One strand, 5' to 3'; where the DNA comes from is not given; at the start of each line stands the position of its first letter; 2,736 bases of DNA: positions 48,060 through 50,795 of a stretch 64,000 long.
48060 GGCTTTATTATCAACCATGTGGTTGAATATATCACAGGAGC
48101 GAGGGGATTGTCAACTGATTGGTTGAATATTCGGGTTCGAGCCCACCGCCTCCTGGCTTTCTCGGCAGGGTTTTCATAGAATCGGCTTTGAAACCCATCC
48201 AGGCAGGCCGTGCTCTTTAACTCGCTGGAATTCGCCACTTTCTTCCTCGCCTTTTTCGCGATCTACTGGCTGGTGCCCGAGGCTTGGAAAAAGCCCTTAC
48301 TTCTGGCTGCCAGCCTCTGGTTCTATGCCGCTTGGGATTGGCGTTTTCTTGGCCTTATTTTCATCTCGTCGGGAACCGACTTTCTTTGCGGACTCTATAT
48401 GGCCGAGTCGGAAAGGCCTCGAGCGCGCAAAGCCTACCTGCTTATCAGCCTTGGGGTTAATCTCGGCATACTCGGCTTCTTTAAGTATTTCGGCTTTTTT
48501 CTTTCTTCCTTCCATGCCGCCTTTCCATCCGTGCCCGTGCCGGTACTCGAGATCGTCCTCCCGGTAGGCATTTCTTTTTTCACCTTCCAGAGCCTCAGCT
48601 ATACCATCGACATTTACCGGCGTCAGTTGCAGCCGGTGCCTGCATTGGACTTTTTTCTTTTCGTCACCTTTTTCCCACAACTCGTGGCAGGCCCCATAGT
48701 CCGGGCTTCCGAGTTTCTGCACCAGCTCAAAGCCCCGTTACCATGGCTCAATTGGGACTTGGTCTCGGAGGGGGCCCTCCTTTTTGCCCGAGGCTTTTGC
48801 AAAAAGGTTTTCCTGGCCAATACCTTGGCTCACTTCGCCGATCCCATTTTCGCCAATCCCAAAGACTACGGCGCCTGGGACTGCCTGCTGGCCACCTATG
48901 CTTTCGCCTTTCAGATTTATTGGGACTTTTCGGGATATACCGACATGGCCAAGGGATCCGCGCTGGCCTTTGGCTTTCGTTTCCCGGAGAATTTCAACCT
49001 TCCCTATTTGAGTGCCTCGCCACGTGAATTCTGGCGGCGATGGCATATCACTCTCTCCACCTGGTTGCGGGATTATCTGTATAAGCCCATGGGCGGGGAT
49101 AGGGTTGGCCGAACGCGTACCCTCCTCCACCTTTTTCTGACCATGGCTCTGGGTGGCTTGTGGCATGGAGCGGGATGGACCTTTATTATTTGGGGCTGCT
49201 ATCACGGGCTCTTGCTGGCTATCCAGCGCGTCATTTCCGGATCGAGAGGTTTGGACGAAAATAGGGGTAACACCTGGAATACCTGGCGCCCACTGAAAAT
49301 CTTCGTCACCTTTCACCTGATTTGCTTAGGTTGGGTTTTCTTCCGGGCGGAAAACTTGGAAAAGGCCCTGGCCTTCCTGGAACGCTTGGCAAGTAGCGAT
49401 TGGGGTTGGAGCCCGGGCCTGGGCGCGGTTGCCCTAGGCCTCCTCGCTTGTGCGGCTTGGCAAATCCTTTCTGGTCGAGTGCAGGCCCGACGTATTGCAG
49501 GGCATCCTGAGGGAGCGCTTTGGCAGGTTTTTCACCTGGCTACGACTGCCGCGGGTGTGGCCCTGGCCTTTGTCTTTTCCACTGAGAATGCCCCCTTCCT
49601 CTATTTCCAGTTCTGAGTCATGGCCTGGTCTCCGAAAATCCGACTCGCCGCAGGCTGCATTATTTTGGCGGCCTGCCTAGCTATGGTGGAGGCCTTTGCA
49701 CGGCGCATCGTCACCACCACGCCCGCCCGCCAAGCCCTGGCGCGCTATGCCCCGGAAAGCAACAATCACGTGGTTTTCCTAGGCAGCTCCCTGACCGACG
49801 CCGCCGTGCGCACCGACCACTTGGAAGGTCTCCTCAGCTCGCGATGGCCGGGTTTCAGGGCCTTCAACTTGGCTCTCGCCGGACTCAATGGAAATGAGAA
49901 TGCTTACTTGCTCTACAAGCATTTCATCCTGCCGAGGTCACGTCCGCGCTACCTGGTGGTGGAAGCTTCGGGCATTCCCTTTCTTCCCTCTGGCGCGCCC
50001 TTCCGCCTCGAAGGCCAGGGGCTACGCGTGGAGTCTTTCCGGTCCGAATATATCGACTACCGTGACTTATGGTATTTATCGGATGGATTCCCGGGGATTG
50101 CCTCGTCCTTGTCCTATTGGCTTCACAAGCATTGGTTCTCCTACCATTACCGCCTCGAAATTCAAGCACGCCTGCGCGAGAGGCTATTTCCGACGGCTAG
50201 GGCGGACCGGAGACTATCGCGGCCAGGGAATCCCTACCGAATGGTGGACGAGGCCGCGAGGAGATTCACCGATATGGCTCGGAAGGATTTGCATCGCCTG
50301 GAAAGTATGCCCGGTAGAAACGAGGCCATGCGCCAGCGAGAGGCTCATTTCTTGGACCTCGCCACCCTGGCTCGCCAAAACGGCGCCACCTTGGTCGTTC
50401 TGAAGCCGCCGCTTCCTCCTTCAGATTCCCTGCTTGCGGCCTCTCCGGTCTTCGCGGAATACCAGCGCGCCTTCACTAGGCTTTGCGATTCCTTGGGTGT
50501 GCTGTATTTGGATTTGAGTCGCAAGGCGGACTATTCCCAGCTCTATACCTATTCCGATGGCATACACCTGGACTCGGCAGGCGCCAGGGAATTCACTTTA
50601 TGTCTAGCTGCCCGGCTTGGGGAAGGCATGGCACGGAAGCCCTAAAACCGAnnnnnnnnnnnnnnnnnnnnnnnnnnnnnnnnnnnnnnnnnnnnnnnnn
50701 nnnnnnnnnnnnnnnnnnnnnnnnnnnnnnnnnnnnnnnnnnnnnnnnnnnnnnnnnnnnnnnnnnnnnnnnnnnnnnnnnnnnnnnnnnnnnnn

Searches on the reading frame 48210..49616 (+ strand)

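Call 86: search_protein_families(library=pfam, proteins=[window:48210-49616:+], max_evalue=0.00001)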
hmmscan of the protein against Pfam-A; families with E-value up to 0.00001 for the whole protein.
window:48210-49616:+ (468 aa): 1 family
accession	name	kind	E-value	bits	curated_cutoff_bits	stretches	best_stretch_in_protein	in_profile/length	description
PF03062.24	MBOAT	-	3.4e-34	119.1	27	1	133-345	69-300/337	MBOAT, membrane-bound O-acyltransferase family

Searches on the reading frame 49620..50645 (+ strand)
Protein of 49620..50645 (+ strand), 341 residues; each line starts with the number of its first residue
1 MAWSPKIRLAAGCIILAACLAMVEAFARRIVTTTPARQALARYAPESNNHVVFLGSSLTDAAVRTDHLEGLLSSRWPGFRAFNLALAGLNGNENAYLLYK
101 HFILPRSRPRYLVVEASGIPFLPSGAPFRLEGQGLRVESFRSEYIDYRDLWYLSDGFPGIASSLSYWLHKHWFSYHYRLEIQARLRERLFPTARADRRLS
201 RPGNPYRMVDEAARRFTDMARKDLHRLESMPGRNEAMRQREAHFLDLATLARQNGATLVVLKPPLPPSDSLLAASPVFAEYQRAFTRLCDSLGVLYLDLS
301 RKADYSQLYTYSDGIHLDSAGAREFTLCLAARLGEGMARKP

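Call 86: search_protein_families(library=pfam, proteins=[window:49620-50645:+], max_evalue=0.00001)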
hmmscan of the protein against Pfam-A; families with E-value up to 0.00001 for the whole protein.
window:49620-50645:+ (341 aa): 1 family
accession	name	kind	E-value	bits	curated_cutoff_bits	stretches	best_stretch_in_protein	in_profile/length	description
PF13472.12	Lipase_GDSL_2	-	2.1e-06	28.8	32.9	0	241-323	85-177/178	GDSL-like Lipase/Acylhydrolase family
